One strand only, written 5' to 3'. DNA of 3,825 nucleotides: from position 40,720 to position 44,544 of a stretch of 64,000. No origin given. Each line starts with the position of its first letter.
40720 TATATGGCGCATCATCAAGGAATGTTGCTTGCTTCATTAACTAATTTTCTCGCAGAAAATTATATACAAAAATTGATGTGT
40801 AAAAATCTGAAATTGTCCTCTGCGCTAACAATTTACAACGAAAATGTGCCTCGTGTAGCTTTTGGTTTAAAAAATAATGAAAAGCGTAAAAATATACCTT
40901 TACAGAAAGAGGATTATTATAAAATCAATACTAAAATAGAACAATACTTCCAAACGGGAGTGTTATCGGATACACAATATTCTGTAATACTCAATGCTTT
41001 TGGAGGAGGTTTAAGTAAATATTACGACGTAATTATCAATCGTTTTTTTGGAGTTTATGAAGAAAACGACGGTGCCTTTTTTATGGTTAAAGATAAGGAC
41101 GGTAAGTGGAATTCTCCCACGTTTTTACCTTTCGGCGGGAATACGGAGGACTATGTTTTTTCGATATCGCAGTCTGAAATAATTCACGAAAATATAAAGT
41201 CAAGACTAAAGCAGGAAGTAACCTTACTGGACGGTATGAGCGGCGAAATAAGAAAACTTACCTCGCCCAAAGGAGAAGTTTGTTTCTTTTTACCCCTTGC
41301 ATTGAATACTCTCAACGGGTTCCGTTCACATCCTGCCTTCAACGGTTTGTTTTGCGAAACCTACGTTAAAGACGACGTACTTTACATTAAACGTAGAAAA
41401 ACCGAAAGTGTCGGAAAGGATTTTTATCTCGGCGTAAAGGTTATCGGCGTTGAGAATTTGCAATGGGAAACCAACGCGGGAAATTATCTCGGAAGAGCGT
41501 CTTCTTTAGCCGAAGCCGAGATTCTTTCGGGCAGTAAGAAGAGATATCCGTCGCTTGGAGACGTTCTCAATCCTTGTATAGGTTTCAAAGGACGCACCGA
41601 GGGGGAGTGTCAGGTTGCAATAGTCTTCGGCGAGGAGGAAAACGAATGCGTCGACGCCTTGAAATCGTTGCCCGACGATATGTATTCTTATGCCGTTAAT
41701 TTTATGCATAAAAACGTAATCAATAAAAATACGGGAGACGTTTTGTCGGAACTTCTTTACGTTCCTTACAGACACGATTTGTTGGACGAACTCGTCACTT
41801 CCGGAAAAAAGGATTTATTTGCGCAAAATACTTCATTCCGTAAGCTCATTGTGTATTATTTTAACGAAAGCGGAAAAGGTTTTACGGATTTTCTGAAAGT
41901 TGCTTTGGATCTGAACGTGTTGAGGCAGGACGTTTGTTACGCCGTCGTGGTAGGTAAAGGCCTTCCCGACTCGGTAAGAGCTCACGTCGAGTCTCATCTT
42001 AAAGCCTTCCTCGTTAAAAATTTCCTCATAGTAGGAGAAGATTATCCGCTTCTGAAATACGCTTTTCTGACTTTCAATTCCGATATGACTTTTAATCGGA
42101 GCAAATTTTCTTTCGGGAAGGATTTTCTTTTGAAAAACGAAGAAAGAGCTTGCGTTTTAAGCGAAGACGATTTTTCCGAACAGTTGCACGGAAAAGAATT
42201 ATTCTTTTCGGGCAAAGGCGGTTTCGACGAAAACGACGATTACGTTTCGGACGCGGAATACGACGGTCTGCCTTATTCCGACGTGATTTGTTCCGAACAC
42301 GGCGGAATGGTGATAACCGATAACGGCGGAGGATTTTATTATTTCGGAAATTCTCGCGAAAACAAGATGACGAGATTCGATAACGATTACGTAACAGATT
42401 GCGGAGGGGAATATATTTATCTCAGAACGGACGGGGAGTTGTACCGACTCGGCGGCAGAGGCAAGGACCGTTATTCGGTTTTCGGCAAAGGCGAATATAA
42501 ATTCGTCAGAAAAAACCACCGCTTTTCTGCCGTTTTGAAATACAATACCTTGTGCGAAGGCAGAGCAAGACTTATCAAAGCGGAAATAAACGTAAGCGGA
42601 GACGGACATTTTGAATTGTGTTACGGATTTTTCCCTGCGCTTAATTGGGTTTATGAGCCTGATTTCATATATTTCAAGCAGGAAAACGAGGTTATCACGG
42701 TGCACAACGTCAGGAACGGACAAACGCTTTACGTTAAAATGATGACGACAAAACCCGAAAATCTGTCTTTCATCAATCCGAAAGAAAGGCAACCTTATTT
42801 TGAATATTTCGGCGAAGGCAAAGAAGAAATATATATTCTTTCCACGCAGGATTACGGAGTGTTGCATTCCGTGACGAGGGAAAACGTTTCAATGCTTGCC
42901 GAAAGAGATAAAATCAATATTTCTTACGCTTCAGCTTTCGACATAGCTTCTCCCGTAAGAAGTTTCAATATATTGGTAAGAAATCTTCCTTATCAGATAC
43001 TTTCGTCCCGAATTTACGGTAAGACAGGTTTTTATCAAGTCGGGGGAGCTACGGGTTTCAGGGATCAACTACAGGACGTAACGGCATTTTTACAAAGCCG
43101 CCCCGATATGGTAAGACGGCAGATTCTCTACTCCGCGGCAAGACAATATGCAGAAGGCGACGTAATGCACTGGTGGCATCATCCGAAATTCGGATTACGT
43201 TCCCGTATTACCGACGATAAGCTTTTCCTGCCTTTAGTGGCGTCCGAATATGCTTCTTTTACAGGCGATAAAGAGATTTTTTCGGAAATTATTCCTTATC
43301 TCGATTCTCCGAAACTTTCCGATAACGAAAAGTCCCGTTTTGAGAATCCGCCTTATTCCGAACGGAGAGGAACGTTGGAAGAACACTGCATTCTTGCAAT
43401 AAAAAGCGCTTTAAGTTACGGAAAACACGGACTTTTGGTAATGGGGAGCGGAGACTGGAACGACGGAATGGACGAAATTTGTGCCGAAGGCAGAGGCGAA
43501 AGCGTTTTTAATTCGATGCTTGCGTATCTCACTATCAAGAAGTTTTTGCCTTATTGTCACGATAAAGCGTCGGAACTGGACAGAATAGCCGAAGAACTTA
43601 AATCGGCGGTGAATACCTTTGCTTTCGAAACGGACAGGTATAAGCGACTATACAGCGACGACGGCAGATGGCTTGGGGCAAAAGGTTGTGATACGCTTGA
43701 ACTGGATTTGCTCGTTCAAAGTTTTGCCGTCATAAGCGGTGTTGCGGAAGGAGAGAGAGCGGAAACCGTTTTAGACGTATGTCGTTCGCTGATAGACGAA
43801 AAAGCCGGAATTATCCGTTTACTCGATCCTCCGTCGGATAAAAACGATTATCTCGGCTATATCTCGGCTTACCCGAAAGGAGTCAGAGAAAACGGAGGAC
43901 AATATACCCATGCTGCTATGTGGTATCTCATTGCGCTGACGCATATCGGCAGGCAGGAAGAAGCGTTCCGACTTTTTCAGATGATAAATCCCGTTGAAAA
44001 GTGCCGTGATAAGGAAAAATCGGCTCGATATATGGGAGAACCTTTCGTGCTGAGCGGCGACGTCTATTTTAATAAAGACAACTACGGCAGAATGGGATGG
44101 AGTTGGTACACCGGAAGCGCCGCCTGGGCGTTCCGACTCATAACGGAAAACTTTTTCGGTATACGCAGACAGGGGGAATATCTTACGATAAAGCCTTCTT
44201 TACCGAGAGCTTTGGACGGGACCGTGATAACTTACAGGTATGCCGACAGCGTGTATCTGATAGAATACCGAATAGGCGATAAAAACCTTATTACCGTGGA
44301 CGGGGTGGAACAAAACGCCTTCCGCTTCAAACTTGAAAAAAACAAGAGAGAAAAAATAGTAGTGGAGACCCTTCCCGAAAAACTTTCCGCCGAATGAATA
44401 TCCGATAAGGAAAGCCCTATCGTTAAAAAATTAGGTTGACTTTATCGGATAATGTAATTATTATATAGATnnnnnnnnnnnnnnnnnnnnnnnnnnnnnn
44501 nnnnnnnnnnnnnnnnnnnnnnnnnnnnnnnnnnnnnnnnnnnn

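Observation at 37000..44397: Giant three-module cyclic beta-1,2-glucan synthase-like gene in a spore-former's housekeeping region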

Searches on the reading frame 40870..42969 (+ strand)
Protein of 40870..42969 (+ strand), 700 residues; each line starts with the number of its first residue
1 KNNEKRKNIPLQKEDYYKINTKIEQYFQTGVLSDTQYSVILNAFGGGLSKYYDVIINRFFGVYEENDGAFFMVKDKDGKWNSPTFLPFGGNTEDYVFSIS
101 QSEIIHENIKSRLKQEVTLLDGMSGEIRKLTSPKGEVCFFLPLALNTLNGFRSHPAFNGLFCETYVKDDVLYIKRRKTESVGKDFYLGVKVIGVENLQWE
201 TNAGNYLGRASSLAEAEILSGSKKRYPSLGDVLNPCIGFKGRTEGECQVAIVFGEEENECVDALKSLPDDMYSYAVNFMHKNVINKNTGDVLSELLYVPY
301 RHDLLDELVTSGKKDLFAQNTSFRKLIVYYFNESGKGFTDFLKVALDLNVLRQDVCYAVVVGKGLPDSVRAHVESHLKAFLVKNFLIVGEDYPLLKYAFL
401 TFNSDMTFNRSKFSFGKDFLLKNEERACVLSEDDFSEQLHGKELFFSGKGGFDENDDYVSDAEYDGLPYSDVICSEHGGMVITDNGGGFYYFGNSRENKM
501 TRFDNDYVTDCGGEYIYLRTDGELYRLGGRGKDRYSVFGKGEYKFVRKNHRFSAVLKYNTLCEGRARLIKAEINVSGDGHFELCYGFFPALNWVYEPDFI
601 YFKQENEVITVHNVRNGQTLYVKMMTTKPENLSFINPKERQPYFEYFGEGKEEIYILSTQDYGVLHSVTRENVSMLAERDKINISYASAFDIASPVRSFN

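Call 63: predict_structure(alignment_id=A2)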
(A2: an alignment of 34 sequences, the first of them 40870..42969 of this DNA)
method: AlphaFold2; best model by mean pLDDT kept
length: 700 residues; sequences in the alignment: 34
mean_pLDDT: 88.4   pTM: 0.88
mean pLDDT of the five models: 88.4, 88.3, 87.2, 86.4, 86.1
residues with pLDDT >= 90: 443; 70-90: 205; 50-70: 33; < 50: 19
segments of 3 or more residues with pLDDT < 50: 1-14, 431-434
pLDDT, mean of each block of 10 residues (from residue 1): 32 55 82 93 95 92 91 95 94 92 94 96 93 97 90 81 91 86 88 96 89 90 83 86 97 94 94 85 82 93 95 97 96 86 93 94 87 93 93 96 89 91 79 54 70 85 70 92 88 91 82 91 88 87 92 95 96 91 96 91 96 96 97 89 96 98 97 95 76 75
secondary structure, 60 per line:
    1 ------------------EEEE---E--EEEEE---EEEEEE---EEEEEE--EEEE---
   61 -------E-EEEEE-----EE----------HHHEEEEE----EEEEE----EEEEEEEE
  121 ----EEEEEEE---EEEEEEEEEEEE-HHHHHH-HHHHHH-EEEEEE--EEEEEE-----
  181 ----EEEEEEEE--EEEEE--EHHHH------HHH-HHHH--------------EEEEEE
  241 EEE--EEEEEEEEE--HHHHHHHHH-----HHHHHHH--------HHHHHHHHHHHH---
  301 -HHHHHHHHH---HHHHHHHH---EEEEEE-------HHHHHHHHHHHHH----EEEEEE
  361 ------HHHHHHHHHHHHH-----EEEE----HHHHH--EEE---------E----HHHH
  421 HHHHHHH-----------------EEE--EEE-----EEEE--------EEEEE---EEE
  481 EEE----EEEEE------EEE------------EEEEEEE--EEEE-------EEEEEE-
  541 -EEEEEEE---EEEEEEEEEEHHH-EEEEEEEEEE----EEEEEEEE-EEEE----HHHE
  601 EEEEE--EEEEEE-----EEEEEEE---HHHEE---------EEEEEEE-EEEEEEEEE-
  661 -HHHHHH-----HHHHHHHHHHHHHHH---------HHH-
elements in order (helices of 4 or more, strands of 3 or more residues): E19-22 E29-33 E37-42 E46-51 E54-57 E70-74 E95-99 E104-108 E113-120 E125-131 E135-146 H148-153 H155-160 E162-167 E170-175 E185-192 E195-199 H203-206 H217-220 E235-243 E246-254 H257-265 H271-277 H286-297 H302-310 H314-321 E325-330 H338-350 E355-360 H367-379 E385-388 H393-397 E400-402 H417-427 E445-447 E450-452 E458-461 E470-474 E478-483 E488-492 E499-501 E514-520 E523-526 E534-539 E542-548 E552-561 E566-575 E580-587 E589-592 E600-605 E608-613 E619-625 E643-649 E651-659 H662-667 H673-687
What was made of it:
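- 40870..42936 (+): GP N-terminal half (residues 1291-1979): GP1 beta-sandwich (about 1309-1544), Rossmann-fold-like insert (about 1576-1720), GP2 beta-sandwich (about 1735-1949). AF2 model pLDDT 88.4, pTM 0.88 (call 63).
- On Cgs: The AF2 model shows a beta-alpha-beta-alpha-beta-alpha-beta unit at protein residues about 1615-1717, between two beta-sandwiches (call 63).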

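Call 65: fold_search(model_id=the predicted structure, library=pdb)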
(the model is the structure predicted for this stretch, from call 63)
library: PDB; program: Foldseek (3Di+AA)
matches with E <= 10: 1216; with E <= 0.001: 63
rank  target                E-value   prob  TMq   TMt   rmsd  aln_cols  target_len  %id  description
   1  8rf9                  4.8e-39  1.00  0.79  0.23   7.0       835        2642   15  CgsiGP1 sample in nanodisc (released 2024-03-20)
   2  8rfe_A                6.2e-39  1.00  0.80  0.22   5.2       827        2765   16  CgsiGP2 sample in nanodisc (released 2024-03-20)
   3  8rf0_A                4.8e-35  1.00  0.77  0.21   6.9       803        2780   14  WT-CGS sample in nanodisc (released 2024-03-20)
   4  5h42_A                7.8e-19  1.00  0.55  0.36  14.8       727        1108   11  Crystal Structure of 1,2-beta-oligoglucan phosphorylase from Lachnoclostridium phytofermentans in complex with alpha-d (released 2017-03-01)
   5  5h3z_A                1.7e-18  1.00  0.55  0.36  14.5       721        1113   10  Crystal Structure of 1,2-beta-oligoglucan phosphorylase from Lachnoclostridium phytofermentans (released 2017-03-01)
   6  8ho7_A                4.0e-13  1.00  0.28  0.25  12.0       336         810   15  The cryo-EM structure of cellobiose phosphorylase from Clostridium thermocellum (released 2023-12-13)
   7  8ho8_A                4.7e-13  1.00  0.28  0.25  13.9       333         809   16  The cryo-EM structure of cellobiose phosphorylase from Clostridium thermocellum in complex with cellobiose (released 2023-12-13)
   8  8bou_A                4.9e-13  1.00  0.32  0.28   7.8       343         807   13  Crystal structure of Blautia producta GH94 (released 2023-11-29)
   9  8hob_A                1.3e-12  1.00  0.29  0.26  10.0       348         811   16  The cryo-EM structure of cellobiose phosphorylase from Clostridium thermocellum ( variant) (released 2024-03-20)
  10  3qde_A                1.4e-12  1.00  0.30  0.27  14.0       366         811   16  The structure of Cellobiose phosphorylase from Clostridium thermocellum in complex with phosphate (released 2011-11-09)
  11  3act_A                1.4e-12  1.00  0.30  0.26  13.8       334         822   18  Crystal Structure of Cellvibrio gilvus Cellobiose Phosphorylase Histidine mutant (released 2010-12-22)
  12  3s4c                  1.5e-12  1.00  0.30  0.26  14.0       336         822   18  Lactose phosphorylase in complex with sulfate (released 2012-06-27)
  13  8bou_B                1.6e-12  1.00  0.32  0.28   9.7       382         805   13  Crystal structure of Blautia producta GH94 (released 2023-11-29)
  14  3acs_A                2.1e-12  1.00  0.30  0.26  14.0       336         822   18  Crystal Structure of Cellvibrio gilvus Cellobiose Phosphorylase W488F mutant (released 2010-12-22)
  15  3rrs_A                3.4e-12  1.00  0.30  0.26  14.0       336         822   18  Crystal structure analysis of cellobiose phosphorylase from Cellulomonas uda (released 2012-05-09)
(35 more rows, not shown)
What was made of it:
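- On Cgs: TM to Cgs is 0.77-0.80 against 0.55 to SOGP (call 65).
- Tried and rejected: Rejected by the AF2 model and Foldseek (calls 63, 65).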

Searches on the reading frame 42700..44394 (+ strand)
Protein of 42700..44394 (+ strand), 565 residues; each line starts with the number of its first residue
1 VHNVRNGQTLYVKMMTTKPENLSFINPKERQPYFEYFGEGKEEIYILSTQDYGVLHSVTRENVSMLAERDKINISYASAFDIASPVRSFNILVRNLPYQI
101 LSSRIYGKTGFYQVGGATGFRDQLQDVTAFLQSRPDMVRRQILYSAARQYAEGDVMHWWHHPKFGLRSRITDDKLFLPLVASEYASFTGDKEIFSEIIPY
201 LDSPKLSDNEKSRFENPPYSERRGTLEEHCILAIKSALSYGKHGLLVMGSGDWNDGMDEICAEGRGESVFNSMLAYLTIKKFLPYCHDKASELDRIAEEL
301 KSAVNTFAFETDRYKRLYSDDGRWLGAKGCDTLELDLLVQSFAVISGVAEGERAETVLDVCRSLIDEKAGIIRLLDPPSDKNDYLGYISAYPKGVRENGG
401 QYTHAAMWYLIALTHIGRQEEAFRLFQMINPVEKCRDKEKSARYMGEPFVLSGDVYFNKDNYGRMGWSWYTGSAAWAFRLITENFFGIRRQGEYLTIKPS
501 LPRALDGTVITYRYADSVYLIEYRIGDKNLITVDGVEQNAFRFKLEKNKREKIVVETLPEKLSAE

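Call 22: search_solved_structures(query=window:42700-44394:+, max_evalue=1e-20, show_alignments=2)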
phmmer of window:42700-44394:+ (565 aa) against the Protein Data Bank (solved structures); distinct sequences matched with E-value up to 1e-20: 15.
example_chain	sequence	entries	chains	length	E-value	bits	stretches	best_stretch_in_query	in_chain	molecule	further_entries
8rf9_A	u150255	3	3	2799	3.4e-106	359.1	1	62-509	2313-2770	Cyclic beta 1-2 glucan synthetase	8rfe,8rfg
8rf0_A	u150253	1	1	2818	3.4e-106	359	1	62-509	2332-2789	Cyclic beta-(1,2)-glucan synthase NdvB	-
8hob_A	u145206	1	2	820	1.2e-36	129.5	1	108-524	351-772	Cellobiose phosphorylase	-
8ho9_A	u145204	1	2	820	2.4e-36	128.5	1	108-524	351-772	Cellobiose phosphorylase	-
3qde_A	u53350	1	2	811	3e-36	128.2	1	110-524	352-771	Cellobiose phosphorylase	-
8ho7_A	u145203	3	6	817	3.6e-36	127.9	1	110-524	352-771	Cellobiose phosphorylase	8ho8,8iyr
8bou_A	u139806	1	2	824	1.8e-32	115.7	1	52-504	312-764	N,N'-diacetylchitobiose phosphorylase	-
3s4c_A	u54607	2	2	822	1.5e-30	109.3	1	108-512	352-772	Lactose Phosphorylase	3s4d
3rrs_A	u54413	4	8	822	1.1e-29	106.4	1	109-512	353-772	Cellobiose phosphorylase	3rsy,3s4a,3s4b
4zle_A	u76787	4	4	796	1.4e-29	106.2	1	124-524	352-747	Putative b-glycan phosphorylase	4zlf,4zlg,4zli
1v7v_A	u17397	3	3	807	3.4e-29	104.9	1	79-524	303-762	chitobiose phosphorylase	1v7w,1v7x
2cqs_A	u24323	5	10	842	1.1e-28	103.2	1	108-513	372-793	Cellobiose Phosphorylase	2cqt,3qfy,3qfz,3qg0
3afj_A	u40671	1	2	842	1.7e-28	102.6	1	107-513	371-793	Cellobiose Phosphorylase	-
3act_A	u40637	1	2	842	1.1e-27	99.9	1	108-513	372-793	Cellobiose Phosphorylase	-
3acs_A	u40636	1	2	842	2.3e-27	98.8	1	108-512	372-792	Cellobiose Phosphorylase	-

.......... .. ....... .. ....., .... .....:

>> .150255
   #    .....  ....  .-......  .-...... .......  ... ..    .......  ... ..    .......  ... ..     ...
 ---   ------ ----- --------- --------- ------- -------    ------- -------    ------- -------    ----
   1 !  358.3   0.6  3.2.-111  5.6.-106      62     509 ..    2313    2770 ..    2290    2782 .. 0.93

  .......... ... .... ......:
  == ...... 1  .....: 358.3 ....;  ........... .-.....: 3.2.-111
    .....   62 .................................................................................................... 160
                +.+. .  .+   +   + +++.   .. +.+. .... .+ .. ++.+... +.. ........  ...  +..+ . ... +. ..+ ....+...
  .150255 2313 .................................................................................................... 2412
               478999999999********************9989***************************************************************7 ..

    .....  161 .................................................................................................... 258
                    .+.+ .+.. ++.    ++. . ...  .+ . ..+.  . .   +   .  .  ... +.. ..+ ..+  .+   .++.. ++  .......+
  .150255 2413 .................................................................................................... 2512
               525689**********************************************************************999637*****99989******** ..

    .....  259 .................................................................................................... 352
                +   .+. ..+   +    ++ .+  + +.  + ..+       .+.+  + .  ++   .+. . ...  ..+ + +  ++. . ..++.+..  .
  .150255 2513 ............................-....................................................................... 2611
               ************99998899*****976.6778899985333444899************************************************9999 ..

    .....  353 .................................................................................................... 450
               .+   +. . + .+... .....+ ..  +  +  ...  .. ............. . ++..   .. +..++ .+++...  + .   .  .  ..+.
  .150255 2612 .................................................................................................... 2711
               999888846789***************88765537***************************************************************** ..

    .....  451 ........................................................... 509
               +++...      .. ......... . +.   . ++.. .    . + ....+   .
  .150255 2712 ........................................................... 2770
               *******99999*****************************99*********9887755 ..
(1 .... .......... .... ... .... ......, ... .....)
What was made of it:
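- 42934..44394 (+): GH94 catalytic (alpha/alpha)6 phosphorylase domain (residues about 1979-2465). Key residues: D2022 and catalytic acid D2155 (nt 43462-43464). 358 bits to the At Cgs GP domain, with D2393 and D2528 aligned (call 22).
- On GH94 phosphorylase (GP) module: D2155 and D2022 align (call 22).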
